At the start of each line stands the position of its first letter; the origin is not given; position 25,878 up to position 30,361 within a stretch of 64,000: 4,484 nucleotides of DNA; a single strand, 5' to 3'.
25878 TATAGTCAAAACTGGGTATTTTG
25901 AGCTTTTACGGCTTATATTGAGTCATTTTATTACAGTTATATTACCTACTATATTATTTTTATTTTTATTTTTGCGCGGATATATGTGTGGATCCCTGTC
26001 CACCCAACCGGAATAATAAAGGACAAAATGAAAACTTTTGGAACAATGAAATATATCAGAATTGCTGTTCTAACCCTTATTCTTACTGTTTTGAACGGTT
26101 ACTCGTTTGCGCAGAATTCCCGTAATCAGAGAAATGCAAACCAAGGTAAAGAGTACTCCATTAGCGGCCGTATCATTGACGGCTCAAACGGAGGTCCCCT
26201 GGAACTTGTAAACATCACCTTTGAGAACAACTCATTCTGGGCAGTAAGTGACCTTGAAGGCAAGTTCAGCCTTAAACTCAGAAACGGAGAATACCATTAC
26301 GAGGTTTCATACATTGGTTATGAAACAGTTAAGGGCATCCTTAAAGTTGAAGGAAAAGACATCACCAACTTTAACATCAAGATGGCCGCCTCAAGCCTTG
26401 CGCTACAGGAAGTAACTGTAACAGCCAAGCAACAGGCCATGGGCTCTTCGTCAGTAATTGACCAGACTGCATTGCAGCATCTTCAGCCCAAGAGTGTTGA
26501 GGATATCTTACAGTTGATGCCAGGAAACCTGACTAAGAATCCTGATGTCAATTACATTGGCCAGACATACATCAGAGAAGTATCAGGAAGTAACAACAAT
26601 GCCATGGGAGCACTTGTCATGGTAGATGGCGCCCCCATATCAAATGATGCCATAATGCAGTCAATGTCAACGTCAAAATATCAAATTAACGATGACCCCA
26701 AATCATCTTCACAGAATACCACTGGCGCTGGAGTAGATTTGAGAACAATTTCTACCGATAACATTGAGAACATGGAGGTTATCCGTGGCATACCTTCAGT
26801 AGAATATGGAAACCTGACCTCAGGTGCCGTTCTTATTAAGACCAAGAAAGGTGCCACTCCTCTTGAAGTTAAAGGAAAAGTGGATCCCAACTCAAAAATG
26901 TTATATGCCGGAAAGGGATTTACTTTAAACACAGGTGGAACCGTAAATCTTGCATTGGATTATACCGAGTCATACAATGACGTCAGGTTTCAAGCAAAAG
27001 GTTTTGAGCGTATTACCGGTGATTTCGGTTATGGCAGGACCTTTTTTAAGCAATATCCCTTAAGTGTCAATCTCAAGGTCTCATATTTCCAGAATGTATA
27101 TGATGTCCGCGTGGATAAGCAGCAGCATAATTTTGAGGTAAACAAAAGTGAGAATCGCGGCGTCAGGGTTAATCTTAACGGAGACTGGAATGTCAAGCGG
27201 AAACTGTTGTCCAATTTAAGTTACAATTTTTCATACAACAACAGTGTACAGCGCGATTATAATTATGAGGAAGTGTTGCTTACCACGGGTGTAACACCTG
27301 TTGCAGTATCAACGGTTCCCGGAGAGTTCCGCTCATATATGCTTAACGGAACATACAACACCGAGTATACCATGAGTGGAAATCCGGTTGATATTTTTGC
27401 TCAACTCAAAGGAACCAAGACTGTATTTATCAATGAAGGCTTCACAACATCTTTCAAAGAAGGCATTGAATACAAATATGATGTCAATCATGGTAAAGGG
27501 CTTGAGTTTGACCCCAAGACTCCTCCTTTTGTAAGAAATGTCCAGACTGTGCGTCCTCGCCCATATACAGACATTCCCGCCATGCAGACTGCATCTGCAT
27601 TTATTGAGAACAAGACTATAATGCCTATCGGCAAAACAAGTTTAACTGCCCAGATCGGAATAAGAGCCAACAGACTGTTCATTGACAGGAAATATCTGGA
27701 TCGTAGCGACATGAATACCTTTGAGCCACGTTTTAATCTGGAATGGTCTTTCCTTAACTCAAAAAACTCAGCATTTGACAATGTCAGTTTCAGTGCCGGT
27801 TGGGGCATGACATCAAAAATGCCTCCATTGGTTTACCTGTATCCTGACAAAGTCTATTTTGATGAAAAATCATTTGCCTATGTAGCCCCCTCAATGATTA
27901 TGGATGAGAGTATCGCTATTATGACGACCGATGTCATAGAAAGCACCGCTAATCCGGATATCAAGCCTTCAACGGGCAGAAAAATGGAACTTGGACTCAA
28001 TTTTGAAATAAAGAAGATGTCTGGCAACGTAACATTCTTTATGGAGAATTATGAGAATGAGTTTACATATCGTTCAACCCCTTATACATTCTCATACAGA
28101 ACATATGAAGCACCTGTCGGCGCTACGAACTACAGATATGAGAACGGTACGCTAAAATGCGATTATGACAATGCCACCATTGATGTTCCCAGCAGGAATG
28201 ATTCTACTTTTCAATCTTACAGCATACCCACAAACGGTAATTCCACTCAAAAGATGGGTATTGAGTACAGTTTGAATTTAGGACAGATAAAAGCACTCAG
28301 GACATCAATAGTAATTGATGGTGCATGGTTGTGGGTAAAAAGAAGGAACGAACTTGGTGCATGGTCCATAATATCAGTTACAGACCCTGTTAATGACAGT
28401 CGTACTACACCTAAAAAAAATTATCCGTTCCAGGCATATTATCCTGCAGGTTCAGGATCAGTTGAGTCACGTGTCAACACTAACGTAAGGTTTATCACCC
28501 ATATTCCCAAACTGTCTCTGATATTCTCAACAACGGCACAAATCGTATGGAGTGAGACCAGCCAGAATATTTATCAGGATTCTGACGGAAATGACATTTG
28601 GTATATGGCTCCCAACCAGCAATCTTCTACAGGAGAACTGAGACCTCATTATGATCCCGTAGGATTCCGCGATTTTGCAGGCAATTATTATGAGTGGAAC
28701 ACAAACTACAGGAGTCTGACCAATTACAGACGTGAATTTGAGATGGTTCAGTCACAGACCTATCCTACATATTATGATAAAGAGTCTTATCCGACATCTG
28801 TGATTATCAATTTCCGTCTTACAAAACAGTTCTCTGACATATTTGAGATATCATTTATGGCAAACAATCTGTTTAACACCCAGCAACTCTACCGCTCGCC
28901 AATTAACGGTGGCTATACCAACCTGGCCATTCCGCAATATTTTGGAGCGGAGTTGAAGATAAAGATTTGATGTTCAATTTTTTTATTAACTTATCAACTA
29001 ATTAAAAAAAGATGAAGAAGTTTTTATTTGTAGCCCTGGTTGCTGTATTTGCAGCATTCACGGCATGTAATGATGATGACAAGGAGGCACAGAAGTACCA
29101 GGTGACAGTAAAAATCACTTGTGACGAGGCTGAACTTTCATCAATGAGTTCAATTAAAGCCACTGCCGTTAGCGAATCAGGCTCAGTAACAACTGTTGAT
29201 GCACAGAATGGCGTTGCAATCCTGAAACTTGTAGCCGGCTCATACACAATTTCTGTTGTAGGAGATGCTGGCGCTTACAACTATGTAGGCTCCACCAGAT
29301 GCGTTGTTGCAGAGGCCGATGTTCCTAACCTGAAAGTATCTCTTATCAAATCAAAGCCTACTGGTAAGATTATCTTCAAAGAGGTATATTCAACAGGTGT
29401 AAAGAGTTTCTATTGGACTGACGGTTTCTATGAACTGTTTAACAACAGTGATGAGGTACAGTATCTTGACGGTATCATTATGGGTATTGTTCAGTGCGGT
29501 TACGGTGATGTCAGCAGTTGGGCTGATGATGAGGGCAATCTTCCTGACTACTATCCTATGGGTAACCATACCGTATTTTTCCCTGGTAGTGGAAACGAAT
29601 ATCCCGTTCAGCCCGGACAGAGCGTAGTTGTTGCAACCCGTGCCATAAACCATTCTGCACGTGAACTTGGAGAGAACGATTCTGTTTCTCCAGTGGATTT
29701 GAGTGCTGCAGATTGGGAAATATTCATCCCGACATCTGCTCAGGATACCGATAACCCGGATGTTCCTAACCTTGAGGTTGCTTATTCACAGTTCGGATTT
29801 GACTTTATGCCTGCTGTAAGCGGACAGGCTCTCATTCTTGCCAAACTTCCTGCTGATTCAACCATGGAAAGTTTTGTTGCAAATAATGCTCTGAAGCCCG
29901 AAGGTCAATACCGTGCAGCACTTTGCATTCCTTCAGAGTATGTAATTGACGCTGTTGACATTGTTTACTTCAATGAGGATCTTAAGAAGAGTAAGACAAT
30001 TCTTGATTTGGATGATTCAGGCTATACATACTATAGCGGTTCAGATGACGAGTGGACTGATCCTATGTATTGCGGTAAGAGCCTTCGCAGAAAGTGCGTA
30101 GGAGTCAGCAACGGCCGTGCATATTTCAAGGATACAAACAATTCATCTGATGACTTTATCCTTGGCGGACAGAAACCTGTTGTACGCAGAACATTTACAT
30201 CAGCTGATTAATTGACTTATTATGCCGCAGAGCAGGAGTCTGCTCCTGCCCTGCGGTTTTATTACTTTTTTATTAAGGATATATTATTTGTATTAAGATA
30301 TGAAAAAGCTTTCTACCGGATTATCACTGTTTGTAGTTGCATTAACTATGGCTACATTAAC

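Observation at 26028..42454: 16-kb outer-membrane locus joining a TonB receptor module to two different cysteine-peptidase folds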

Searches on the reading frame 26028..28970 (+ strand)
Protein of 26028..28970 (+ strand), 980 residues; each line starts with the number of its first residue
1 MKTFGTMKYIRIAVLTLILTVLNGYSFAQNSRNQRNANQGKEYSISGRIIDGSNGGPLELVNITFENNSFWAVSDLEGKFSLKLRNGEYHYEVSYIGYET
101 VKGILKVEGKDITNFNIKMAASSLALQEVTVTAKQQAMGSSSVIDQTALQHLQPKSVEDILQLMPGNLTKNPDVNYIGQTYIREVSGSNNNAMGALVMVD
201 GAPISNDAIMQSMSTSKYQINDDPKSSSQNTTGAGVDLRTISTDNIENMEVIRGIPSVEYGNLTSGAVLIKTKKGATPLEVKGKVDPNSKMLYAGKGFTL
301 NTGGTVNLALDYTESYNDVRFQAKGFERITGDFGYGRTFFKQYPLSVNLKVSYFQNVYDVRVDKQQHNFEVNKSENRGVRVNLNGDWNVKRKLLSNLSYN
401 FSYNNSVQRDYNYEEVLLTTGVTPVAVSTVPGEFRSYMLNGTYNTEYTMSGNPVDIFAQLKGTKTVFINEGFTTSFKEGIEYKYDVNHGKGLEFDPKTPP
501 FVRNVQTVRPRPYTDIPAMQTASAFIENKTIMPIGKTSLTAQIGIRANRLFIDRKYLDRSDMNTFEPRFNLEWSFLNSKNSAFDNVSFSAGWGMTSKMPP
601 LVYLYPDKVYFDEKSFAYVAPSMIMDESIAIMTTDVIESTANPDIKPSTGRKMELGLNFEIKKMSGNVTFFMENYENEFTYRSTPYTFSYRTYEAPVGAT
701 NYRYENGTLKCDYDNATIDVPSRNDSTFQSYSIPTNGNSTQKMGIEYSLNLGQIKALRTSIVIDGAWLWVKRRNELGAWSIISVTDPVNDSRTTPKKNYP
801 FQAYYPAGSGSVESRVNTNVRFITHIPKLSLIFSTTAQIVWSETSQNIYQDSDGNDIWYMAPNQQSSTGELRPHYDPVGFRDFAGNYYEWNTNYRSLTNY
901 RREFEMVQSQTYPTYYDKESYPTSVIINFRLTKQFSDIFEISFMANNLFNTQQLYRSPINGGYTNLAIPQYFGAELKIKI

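Call 4: search_protein_families(library=pfam, proteins=[window:26028-28970:+], max_evalue=0.01)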
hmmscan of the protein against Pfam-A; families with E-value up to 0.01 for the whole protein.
window:26028-28970:+ (980 aa): 4 families
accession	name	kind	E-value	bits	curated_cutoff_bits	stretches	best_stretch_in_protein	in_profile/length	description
PF13715.12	CarbopepD_reg_2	-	9.3e-17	61.3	32.2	1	45-131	1-88/88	CarboxypepD_reg-like domain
PF07715.20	Plug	-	3.3e-12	47.3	23.9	1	134-268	2-107/107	TonB-dependent Receptor Plug Domain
PF00593.30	TonB_dep_Rec_b-barrel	-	1.4e-10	42.1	27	1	326-948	21-436/436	TonB dependent receptor-like, beta-barrel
PF13620.12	CarboxypepD_reg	-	1.7e-10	41.6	32.3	1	44-119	1-81/82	Carboxypeptidase regulatory-like domain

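Call 5: search_protein_families(library=ncbifam, proteins=[window:26028-28970:+], max_evalue=0.01)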
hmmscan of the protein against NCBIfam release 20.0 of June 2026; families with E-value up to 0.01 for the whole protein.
window:26028-28970:+ (980 aa): 2 families
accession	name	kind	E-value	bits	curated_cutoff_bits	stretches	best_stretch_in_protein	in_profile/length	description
TIGR01783.1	TonB-siderophor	subfamily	2.6e-07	29.6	223.5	1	140-285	5-122/649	TonB-dependent siderophore receptor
NF049944.1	TonB_dep_PUIUD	equivalog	2.6e-05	22.8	850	1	192-291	85-188/686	TonB-dependent receptor, PUIUD motif-type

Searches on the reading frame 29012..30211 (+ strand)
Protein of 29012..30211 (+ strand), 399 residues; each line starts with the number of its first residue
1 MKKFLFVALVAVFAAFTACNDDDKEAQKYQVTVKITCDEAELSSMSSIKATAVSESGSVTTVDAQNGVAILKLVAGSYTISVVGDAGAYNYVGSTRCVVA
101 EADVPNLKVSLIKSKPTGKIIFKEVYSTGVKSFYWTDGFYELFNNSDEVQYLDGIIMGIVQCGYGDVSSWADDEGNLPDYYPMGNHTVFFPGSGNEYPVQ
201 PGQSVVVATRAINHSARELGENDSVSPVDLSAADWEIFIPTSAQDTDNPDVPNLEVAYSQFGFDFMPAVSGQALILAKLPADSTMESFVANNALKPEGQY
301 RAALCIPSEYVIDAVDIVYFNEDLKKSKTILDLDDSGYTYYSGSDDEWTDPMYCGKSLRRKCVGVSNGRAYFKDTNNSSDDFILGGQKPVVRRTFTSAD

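Call 4: search_protein_families(library=pfam, proteins=[window:29012-30211:+], max_evalue=0.01)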
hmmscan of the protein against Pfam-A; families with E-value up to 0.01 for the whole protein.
window:29012-30211:+ (399 aa): 1 family
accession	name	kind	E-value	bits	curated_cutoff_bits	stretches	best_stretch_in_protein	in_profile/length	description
PF16215.11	DUF4876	-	1.4e-36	126.8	27.9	1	200-382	1-179/186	Protein of unknown function (DUF4876)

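Call 5: search_protein_families(library=ncbifam, proteins=[window:29012-30211:+], max_evalue=0.01)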
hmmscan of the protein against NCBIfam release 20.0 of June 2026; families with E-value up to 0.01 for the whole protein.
window:29012-30211:+ (399 aa): 1 family
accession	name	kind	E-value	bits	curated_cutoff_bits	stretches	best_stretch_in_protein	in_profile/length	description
NF038041.1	fim_Mfa1_fam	subfamily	0.008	15.4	130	0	1-45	2-47/495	Mfa1 family fimbria major subunit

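Call 9: search_solved_structures(query=window:29012-30211:+, max_evalue=1)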
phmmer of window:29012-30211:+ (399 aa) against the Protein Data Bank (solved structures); distinct sequences matched with E-value up to 1: 1.
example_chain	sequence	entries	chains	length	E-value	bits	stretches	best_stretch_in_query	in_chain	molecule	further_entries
4q1z_A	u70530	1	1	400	3.2e-24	89.1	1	64-394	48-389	Putative lipoprotein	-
